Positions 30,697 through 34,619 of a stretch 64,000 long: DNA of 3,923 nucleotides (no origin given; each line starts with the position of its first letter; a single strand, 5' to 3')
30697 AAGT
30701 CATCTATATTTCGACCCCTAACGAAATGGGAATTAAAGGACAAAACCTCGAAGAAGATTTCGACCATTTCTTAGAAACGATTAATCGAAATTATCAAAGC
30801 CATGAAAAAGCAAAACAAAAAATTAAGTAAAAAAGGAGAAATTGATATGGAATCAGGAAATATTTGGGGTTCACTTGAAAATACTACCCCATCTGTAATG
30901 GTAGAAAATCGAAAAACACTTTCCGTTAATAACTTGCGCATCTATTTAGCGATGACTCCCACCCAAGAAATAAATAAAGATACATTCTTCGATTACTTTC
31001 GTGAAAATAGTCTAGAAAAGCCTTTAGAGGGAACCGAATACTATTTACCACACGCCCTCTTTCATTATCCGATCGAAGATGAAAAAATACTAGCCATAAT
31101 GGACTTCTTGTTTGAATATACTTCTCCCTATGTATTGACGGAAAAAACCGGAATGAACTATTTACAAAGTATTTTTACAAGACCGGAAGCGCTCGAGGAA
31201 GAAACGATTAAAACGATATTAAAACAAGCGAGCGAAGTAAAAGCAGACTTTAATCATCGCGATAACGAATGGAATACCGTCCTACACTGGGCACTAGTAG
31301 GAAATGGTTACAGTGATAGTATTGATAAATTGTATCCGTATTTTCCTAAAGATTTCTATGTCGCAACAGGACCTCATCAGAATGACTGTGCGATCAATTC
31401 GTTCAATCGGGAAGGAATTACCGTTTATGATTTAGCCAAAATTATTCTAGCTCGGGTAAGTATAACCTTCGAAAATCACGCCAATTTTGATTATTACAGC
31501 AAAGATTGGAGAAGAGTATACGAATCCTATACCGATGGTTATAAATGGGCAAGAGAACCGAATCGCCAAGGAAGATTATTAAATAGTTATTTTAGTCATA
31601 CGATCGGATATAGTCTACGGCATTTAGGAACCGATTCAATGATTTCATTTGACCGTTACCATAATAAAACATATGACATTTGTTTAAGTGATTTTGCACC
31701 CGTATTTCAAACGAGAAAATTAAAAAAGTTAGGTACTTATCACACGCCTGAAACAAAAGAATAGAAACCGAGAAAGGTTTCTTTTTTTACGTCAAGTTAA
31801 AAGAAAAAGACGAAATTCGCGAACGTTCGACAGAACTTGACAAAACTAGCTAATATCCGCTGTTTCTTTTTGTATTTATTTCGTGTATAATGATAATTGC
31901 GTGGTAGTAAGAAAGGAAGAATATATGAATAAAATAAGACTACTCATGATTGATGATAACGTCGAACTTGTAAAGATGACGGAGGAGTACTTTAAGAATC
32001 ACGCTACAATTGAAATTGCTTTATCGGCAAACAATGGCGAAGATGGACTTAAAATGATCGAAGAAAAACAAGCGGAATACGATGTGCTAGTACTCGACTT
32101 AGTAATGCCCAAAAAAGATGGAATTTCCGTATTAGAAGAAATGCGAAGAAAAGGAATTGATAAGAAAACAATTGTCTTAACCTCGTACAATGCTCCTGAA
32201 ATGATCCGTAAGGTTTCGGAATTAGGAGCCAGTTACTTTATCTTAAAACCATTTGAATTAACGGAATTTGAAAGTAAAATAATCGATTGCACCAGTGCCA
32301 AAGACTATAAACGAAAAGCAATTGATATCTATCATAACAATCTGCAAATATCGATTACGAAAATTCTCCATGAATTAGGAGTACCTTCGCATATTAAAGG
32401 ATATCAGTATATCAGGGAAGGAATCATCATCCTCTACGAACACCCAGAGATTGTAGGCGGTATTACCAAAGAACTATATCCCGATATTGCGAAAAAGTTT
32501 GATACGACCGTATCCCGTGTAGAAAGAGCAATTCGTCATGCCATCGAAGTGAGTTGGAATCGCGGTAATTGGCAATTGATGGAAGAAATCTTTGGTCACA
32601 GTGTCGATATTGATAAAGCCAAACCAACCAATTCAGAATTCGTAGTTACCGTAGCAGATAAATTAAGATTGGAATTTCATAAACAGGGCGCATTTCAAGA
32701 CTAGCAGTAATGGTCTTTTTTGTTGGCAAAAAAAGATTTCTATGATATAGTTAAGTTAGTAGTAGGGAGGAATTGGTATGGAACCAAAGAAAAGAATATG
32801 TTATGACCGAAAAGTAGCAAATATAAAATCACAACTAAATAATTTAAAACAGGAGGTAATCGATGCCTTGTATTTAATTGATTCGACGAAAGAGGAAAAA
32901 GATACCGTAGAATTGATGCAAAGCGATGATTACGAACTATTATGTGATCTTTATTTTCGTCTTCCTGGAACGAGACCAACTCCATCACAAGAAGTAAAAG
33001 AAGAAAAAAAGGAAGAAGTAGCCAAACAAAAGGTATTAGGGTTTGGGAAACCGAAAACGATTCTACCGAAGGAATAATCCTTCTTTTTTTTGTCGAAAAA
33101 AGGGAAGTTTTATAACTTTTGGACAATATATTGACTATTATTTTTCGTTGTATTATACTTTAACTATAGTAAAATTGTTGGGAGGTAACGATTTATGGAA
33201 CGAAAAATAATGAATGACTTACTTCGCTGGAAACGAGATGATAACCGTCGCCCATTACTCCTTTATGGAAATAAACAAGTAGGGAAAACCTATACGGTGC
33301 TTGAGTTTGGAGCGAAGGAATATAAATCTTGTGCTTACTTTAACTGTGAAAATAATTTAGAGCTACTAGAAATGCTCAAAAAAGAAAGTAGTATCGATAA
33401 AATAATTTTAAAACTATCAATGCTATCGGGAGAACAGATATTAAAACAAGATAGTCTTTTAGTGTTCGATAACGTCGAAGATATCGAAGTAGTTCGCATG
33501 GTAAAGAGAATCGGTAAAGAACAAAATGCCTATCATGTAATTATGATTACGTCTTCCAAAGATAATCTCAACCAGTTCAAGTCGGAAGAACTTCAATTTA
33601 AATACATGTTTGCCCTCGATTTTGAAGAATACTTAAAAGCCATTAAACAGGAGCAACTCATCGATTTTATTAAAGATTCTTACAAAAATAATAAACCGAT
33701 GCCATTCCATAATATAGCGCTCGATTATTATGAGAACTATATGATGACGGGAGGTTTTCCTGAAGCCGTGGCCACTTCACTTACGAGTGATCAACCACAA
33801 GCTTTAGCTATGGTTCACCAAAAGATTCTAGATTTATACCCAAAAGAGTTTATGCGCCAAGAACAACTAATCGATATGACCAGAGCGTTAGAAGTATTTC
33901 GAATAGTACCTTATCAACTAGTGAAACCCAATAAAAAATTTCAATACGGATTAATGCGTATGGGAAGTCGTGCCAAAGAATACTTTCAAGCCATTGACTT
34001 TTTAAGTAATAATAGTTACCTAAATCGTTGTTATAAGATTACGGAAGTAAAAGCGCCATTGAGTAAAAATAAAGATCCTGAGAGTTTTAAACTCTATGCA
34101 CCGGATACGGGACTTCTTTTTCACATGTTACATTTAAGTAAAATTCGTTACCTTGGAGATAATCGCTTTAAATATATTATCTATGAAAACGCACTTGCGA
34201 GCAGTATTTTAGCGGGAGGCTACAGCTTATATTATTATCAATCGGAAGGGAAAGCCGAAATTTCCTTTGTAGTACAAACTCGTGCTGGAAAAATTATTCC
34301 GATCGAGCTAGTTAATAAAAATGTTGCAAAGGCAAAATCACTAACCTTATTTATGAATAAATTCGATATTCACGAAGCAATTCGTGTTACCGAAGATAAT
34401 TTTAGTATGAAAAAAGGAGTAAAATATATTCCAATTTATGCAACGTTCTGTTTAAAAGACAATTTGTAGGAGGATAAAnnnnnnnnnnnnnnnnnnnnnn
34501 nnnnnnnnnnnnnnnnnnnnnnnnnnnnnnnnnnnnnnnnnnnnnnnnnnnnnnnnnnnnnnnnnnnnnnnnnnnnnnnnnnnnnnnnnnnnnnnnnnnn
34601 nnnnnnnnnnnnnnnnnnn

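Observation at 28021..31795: Self-contained three-gene operon: LRR + coiled-coil AAA_5 ATPase, unknown partner, ankyrin-like protein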

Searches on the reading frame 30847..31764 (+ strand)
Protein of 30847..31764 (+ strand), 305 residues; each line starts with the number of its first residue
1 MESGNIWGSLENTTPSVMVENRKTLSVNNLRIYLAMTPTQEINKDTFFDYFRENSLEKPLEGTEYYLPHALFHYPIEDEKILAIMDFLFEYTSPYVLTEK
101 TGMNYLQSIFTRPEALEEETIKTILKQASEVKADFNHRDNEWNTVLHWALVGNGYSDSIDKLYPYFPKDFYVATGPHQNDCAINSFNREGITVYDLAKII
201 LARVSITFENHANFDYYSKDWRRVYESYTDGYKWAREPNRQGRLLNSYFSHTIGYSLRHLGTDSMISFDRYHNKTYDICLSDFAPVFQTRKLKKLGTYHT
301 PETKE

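Call 3: search_protein_families(library=pfam, proteins=[window:30847-31764:+], max_evalue=1)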
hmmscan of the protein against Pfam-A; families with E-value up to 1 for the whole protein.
window:30847-31764:+ (305 aa): 2 families
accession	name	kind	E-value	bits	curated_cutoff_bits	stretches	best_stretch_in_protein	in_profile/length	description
PF13637.12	Ank_4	-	0.036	14.9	22.7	1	119-156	11-43/50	Ankyrin repeats (many copies)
PF09642.15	YonK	-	0.2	12.3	25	0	184-210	23-53/60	YonK protein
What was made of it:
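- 31177..31347 (+): g3 ankyrin-like repeat region (residues about 111-167). Ank_4 in g3 itself is below threshold (call 3).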

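Call 4: search_protein_families(library=padloc, proteins=[window:30847-31764:+], max_evalue=1)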
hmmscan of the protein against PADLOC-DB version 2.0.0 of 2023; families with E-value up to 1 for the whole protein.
window:30847-31764:+ (305 aa): 0 families

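Call 5: search_protein_families(library=phrogs, proteins=[window:30847-31764:+], max_evalue=1)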
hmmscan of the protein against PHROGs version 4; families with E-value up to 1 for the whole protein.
window:30847-31764:+ (305 aa): 0 families

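Call 6: search_protein_families(library=ncbifam, proteins=[window:30847-31764:+], max_evalue=1)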
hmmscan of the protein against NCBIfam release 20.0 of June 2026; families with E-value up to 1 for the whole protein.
window:30847-31764:+ (305 aa): 3 families
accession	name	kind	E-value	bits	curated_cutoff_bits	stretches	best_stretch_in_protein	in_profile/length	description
NF043027.1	T4SS_AnkQ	equivalog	0.012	14.3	700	1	118-150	340-372/496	Dot/Icm T4SS effector AnkQ/LegA10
NF011188.0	PRK14594.1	equivalog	0.16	12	174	1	40-106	72-138/166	16S rRNA-processing protein RimM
NF038194.1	AlgK_TPR_lipo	equivalog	0.23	10.1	700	0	161-212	129-176/448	alginate biosynthesis TPR repeat lipoprotein AlgK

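Call 9: search_solved_structures(query=window:30847-31764:+, max_evalue=10)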
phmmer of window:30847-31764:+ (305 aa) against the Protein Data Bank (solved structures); distinct sequences matched with E-value up to 10: 6.
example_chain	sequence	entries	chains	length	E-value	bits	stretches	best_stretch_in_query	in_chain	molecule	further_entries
8hxn_A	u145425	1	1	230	0.15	14.3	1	133-219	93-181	Beta-lactamase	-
3q6v_A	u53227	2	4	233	0.15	14.3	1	133-219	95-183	Beta-lactamase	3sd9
5ew0_A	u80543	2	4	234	0.15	14.3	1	133-219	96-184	Beta-lactamase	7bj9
1ot8_A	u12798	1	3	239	0.49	12.6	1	121-154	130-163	Neurogenic locus Notch protein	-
1zxj_A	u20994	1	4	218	0.52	12.5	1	46-153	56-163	Hypothetical protein MG377 homolog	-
3b7b_A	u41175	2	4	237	1.8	10.7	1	131-154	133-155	Euchromatic histone-lysine N-methyltransferase 1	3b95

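Call 23: find_homologous_proteins(query=window:30847-31764:+)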
Query window:30847-31764:+ (305 aa): 2 proteins with E <= 0.001 among 504 candidates.
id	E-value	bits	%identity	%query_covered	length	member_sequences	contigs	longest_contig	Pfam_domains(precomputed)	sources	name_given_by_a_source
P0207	1.7e-203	692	97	100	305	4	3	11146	-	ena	-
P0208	2.8e-54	202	39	97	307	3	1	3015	-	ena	-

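Call 44: search_solved_structures(query=A3, max_evalue=10)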
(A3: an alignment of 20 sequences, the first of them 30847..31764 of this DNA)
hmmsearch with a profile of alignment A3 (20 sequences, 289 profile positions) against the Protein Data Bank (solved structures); distinct sequences matched with E-value up to 10: 38.
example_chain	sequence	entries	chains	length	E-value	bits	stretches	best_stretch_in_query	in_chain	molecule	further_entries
4hqd_A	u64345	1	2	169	0.00052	23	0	130-155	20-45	Engineered Protein OR265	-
1ymp_A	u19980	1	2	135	0.013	18.5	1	125-181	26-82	Notch 1 protein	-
6jd6_A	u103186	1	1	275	0.016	18.1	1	101-173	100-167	Ankyrin repeat domain-containing protein EMB506, chloroplastic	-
2qc9_A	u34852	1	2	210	0.02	17.8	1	125-181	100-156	Notch 1 protein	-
2he0_A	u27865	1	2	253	0.044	16.7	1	125-180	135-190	Notch1 preproprotein variant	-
2f8y_A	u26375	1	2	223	0.045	16.6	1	126-180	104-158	Notch homolog 1, translocation-associated (Drosophila)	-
1ot8_A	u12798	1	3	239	0.052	16.4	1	125-161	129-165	Neurogenic locus Notch protein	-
2f8x_K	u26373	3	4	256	0.059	16.3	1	126-180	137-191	Neurogenic locus notch homolog protein 1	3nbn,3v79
1yyh_A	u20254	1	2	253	0.06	16.2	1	126-180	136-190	Notch 1, ankyrin domain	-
5xtr_A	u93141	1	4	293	0.076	15.9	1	106-189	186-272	FAD-linked sulfhydryl oxidase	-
4o60_A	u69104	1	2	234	0.086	15.7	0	127-156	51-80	ANK-N5C-317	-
6py8_F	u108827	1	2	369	0.11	15.4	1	126-180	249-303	Neurogenic locus notch homolog protein 1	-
4qfk_H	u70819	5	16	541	0.14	15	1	175-261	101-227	ABC transporter periplasmic peptide-binding protein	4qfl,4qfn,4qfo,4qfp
3qzy_A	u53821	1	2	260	0.14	15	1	106-189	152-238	Baculovirus sulfhydryl oxidase Ac92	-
5xto_A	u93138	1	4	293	0.18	14.7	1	106-189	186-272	FAD-linked sulfhydryl oxidase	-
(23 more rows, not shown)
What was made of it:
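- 31177..31347 (+): Call 44: the family profile hits engineered and Notch ankyrin domains.
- On Ankyrin-repeat proteins (g3): The family profile hits ankyrin structures (E 5e-4 to 0.06, call 44).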

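Call 58: predict_structure(alignment_id=A4)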
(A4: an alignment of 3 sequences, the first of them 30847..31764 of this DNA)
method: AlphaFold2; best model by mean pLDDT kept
length: 305 residues; sequences in the alignment: 3
mean_pLDDT: 45.0   pTM: 0.48
mean pLDDT of the five models: 45.0, 42.5, 38.8, 35.9, 33.8
residues with pLDDT >= 90: 0; 70-90: 22; 50-70: 96; < 50: 187
segments of 3 or more residues with pLDDT < 50: 1-25, 49-65, 93-101, 136-142, 170-188, 198-305
pLDDT, mean of each block of 10 residues (from residue 1): 27 30 50 67 57 44 45 66 70 46 56 65 73 50 53 58 61 37 39 51 35 34 38 38 31 29 26 27 27 28 30
secondary structure, 60 per line:
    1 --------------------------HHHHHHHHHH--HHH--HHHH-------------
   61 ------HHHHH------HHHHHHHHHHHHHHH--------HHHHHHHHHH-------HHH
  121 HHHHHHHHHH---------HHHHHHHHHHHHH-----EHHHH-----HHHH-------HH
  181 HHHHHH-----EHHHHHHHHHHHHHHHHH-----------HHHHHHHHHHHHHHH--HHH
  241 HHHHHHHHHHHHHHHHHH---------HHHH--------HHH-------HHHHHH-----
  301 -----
elements in order: H27-36 H44-47 H67-71 H78-92 H101-110 H118-130 H140-152 H159-162 H168-171 H179-186 H193-209 H221-235 H238-258 H268-271 H290-295
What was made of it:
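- On Ankyrin-repeat proteins (g3): The structure model failed (call 58).
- The g3 model failed (pLDDT 45, call 58).
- Tried and rejected: It was not used for a fold search (call 58).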

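Call 59: search_protein_representatives(protein=window:30847-31764:+)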
Query: 305 residues. Proteins with E-value up to 0.001 (for the whole library): 19; up to 1e-10: 10; up to 1e-30: 3. The best 19 are listed.
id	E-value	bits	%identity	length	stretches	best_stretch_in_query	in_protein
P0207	5.4e-204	692.3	97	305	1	1-305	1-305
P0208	8.9e-55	202.3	41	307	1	5-300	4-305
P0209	5.9e-52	193.0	43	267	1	33-301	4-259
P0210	1.1e-27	113.3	39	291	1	4-169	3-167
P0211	2.0e-27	112.5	39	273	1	1-188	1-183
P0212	5.6e-20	88.0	49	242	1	85-169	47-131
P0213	9.0e-13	64.3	28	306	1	5-168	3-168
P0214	5.4e-12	61.8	43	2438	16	124-150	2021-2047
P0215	1.2e-11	60.7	28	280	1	28-168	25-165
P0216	1.3e-11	60.5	29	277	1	5-215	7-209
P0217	9.1e-10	54.5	37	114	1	3-110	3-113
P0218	1.3e-09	54.0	30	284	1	4-172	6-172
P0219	1.5e-06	43.9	38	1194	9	125-163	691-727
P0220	4.2e-06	42.4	28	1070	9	113-155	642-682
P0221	1.5e-05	40.7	29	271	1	21-181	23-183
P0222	1.8e-05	40.4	32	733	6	111-167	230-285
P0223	1.5e-04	37.3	45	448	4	122-156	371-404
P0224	3.1e-04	36.3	36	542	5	124-154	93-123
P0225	4.5e-04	35.8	41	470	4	130-159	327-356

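Call 60: search_protein_families(library=pfam, proteins=[P0219, P0220, P0222, P0223, P0224, P0225], max_evalue=0.01)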
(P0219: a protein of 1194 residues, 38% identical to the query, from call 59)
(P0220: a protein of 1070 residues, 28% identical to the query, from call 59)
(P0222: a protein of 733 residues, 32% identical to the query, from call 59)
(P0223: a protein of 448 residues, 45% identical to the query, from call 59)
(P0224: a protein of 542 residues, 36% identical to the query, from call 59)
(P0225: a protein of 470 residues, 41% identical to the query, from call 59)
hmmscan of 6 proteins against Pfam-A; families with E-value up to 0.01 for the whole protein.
P0219 (1194 aa): 12 families
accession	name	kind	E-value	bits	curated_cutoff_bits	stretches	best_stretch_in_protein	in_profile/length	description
PF12796.13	Ank_2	-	4.8e-150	489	27.3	12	645-737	1-90/90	Ankyrin repeats (3 copies)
PF00023.36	Ank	-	1.2e-95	308.3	21.1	12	641-672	2-33/33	Ankyrin repeat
PF13637.12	Ank_4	-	1.5e-93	305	22.7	13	612-661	1-50/50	Ankyrin repeats (many copies)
PF13857.12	Ank_5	-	2.3e-74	244.9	27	9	627-681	1-56/56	Ankyrin repeats (many copies)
PF13606.12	Ank_3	-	6e-74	234.4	22.3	6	641-669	2-30/30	Ankyrin repeat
PF23745.1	ANK_LRRK2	-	4e-17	62.7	27.5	1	645-735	35-122/130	LRRK2 ANK repeat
PF06563.17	DUF1125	-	1.1e-07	32.7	28.3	0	687-709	3-25/66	Protein of unknown function (DUF1125)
PF24521.3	Ank_KRIT1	-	1.1e-06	28.9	80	0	607-693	17-103/149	KRIT1 ankyrin-repeats domain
PF25167.1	DUF7829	-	6.9e-05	22.8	28.6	0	872-918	47-97/224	Domain of unknown function (DUF7829)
PF24016.2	DUF7330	-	0.0031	17.6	27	0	914-962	36-82/187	Domain of unknown function (DUF7330)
PF00675.25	Peptidase_M16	-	0.0058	17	22.3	0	660-693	57-90/149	Insulinase (Peptidase family M16)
PF07848.18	PaaX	-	0.0075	16.9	24.8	0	689-722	22-55/70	PaaX-like protein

P0220 (1070 aa): 16 families
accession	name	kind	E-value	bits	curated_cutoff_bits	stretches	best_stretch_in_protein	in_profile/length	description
PF12796.13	Ank_2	-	1.2e-170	555.1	27.3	15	574-667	1-90/90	Ankyrin repeats (3 copies)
PF00023.36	Ank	-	1.2e-139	446.4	21.1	11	637-668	2-33/33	Ankyrin repeat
PF13857.12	Ank_5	-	6.1e-128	415.6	27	14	825-880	1-56/56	Ankyrin repeats (many copies)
PF13637.12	Ank_4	-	6.4e-114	369.7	22.7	12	844-891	1-48/50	Ankyrin repeats (many copies)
PF13606.12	Ank_3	-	4.1e-101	317.5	22.3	1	434-462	2-30/30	Ankyrin repeat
PF24521.3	Ank_KRIT1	-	1.4e-21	77.2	80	2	505-616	21-131/149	KRIT1 ankyrin-repeats domain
PF23745.1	ANK_LRRK2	-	1.1e-16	61.3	27.5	1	232-320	33-115/130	LRRK2 ANK repeat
PF08898.15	DUF1843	-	6.6e-15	55.9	23.3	0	301-319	6-24/52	Domain of unknown function (DUF1843)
PF11929.14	DUF3447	-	6.4e-12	45.7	26.9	0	604-627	7-31/76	Domain of unknown function (DUF3447)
PF24669.2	Ddi2_HDD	-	2.4e-06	28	32.8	0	911-946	26-61/66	Ddi2 HDD domain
PF24575.1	TPR_Slam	-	3.2e-05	24.8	35.2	0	493-529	6-43/104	Surface lipoprotein assembly modifier, N-terminal TPR repeats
PF03158.18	DUF249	-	0.00011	22.4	27.4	0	909-960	144-189/192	Multigene family 530 protein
PF10257.15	RAI16-like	-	0.00013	21.6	24.9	0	881-952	84-155/358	Retinoic acid induced 16-like protein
PF04069.17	OpuAC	-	0.00017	21.8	21.2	0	617-653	18-54/257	Substrate binding domain of ABC-type glycine betaine transport system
PF08625.16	Utp13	-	0.0049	17.3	25.9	0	260-334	10-83/140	Utp13 specific WD40 associated domain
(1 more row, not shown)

P0222 (733 aa): 5 families
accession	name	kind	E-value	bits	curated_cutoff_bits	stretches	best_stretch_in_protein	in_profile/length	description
PF12796.13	Ank_2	-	2.2e-99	326.7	27.3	10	532-629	4-90/90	Ankyrin repeats (3 copies)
PF13637.12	Ank_4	-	3.2e-84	275.4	22.7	8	236-280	5-49/50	Ankyrin repeats (many copies)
PF00023.36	Ank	-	2.2e-81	263.5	21.1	7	557-580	1-24/33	Ankyrin repeat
PF13857.12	Ank_5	-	7.3e-70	230.6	27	9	544-596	1-53/56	Ankyrin repeats (many copies)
PF13606.12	Ank_3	-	6.8e-37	121.2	22.3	1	104-126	1-23/30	Ankyrin repeat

P0223 (448 aa): 8 families
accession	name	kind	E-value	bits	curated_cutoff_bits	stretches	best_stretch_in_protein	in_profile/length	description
PF00023.36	Ank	-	2.8e-45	150.2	21.1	5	391-422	2-33/33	Ankyrin repeat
PF12796.13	Ank_2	-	7.8e-43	145.4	27.3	2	362-443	1-79/90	Ankyrin repeats (3 copies)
PF13637.12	Ank_4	-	1.9e-42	142.8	22.7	4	395-443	1-49/50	Ankyrin repeats (many copies)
PF13606.12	Ank_3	-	2.6e-35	116.3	22.3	5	391-419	2-30/30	Ankyrin repeat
PF13857.12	Ank_5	-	1.9e-30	105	27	4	377-429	1-54/56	Ankyrin repeats (many copies)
PF24521.3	Ank_KRIT1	-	1.7e-12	47.8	80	3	287-349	41-109/149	KRIT1 ankyrin-repeats domain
PF22939.2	GPIID_WHD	-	1.4e-07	32.3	27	1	73-145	9-79/90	GPI inositol-deacylase, winged helix domain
PF23745.1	ANK_LRRK2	-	3.5e-06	27.4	27.5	0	359-443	32-112/130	LRRK2 ANK repeat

P0224 (542 aa): 7 families
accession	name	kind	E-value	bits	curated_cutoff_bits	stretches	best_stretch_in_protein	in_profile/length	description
PF12796.13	Ank_2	-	9.6e-105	343.8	27.3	8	115-206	1-88/90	Ankyrin repeats (3 copies)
PF00023.36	Ank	-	2.8e-63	206.7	21.1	8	245-275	3-33/33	Ankyrin repeat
PF13637.12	Ank_4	-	5.1e-60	198.6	22.7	8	89-131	8-50/50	Ankyrin repeats (many copies)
PF13606.12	Ank_3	-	3.5e-44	143.4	22.3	4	111-138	2-29/30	Ankyrin repeat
PF13857.12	Ank_5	-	2.4e-38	130.2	27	7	235-284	7-56/56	Ankyrin repeats (many copies)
PF23745.1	ANK_LRRK2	-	1.9e-05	25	27.5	0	182-265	35-114/130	LRRK2 ANK repeat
PF25167.1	DUF7829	-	0.0099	15.7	28.6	0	235-278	51-98/224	Domain of unknown function (DUF7829)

P0225 (470 aa): 9 families
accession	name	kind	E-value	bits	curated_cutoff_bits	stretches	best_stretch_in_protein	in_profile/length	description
PF12796.13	Ank_2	-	8.5e-85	279.9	27.3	6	350-433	7-90/90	Ankyrin repeats (3 copies)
PF00023.36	Ank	-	1.2e-60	198.4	21.1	6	237-269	1-33/33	Ankyrin repeat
PF13637.12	Ank_4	-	3.8e-49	164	22.7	7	309-360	2-50/50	Ankyrin repeats (many copies)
PF13857.12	Ank_5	-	3.7e-38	129.6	27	5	389-443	1-56/56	Ankyrin repeats (many copies)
PF13606.12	Ank_3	-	1.2e-33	111.3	22.3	3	237-266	1-30/30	Ankyrin repeat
PF24521.3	Ank_KRIT1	-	7.7e-11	42.4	80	1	205-328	19-142/149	KRIT1 ankyrin-repeats domain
PF14237.11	GYF_2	-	2.7e-08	33.9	25.8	1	9-56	3-50/50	GYF domain 2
PF23745.1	ANK_LRRK2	-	2.5e-07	31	27.5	0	244-295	37-88/130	LRRK2 ANK repeat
PF25167.1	DUF7829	-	0.0067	16.3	28.6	0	291-344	8-65/224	Domain of unknown function (DUF7829)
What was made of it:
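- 31177..31347 (+): Calls 59 and 60: multi-repeat proteins matched here are true Ank proteins.
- Checked: g3 ankyrin signal is weak but reproducible (calls 44, 59, 60).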

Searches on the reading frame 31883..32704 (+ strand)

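Call 6: search_protein_families(library=ncbifam, proteins=[window:31883-32704:+], max_evalue=1)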
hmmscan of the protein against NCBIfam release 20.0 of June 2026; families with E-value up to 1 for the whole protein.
window:31883-32704:+ (273 aa): 98 families (the best 25 are shown)
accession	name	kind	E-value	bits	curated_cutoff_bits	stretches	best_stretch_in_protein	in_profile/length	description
TIGR02875.1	spore_0_A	equivalog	3.2e-82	275.7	200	1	16-265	1-259/262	sporulation transcription factor Spo0A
NF051850.1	RespRegRprY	equivalog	2.4e-15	56.6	370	1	16-133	3-116/234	response regulator transcription factor RprY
TIGR01387.1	cztR_silR_copR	subfamily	4.5e-15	55.9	279.2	1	47-142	26-119/218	heavy metal response regulator transcription factor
NF007935.0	PRK10651.1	equivalog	1.5e-13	50.4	250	1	16-129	5-116/216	two-component system response regulator NarL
NF001965.0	PRK00742.1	subfamily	2.3e-13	50.1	293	1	16-127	2-112/357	chemotaxis-specific protein-glutamate methyltransferase CheB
NF007969.0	PRK10693.1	equivalog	4.5e-13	48.9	329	1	18-147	8-134/337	two-component system response regulator RssB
NF008469.0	PRK11361.1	equivalog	5.8e-13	48.3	714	1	18-154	5-136/461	acetoacetate metabolism transcriptional regulator AtoC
NF045991.1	RespRegCtrARhodob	equivalog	7.3e-13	48.8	350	1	18-135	1-114/224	response regulator transcription factor CtrA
NF041367.1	CheY_Halo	equivalog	1.2e-12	48.2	200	1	22-133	3-110/114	chemotaxis protein CheY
NF008199.0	PRK10955.1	equivalog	1.5e-12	48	341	1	15-134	1-112/232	envelope stress response regulator transcription factor CpxR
NF012023.0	PRK15479.1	equivalog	2e-12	47.1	337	1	18-133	1-112/224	transcriptional regulator TctD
NF007005.1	PRK09468.1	equivalog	8.4e-12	45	331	1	17-133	3-115/237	osmolarity response regulator transcription factor OmpR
NF041734.1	resp_reg_RppA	equivalog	1.7e-11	43.9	250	1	18-134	1-115/229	two-component system response regulator RppA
NF045944.1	ResRegRpaBCyano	equivalog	1.9e-11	43.8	330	1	21-136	1-111/229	response regulator transcription factor RpaB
NF007928.2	PRK10643.1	equivalog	2.6e-11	43.6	330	1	49-136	30-115/216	two-component system response regulator PmrA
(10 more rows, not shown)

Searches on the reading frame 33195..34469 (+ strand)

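Call 3: search_protein_families(library=pfam, proteins=[window:33195-34469:+], max_evalue=1)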
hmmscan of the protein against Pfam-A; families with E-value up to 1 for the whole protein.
window:33195-34469:+ (424 aa): 8 families
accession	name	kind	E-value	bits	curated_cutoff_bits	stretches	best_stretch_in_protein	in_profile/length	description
PF13635.12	DUF4143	-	2.2e-22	79.9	28.1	1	222-371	7-156/160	Domain of unknown function (DUF4143)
PF13173.12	AAA_14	-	2e-13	50.9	27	1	18-147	2-129/129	AAA domain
PF13479.12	AAA_24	-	0.0007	19.9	27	1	21-102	5-81/195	AAA domain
PF01637.24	ATPase_2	-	0.00081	19.7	33.2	1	6-44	8-46/225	ATPase domain predominantly from Archaea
PF13191.12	AAA_16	-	0.0064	17.4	32.6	1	7-73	13-85/167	AAA ATPase domain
PF08703.15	PLC-beta_C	-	0.13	12.2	27.6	1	98-153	201-256/272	PLC-beta C terminal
PF13401.12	AAA_22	-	0.15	12.8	27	1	16-55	3-45/130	AAA domain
PF25827.1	TVHS-like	-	0.18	12.2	27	1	43-90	27-77/105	Tepsin VHS/ENTH-like domain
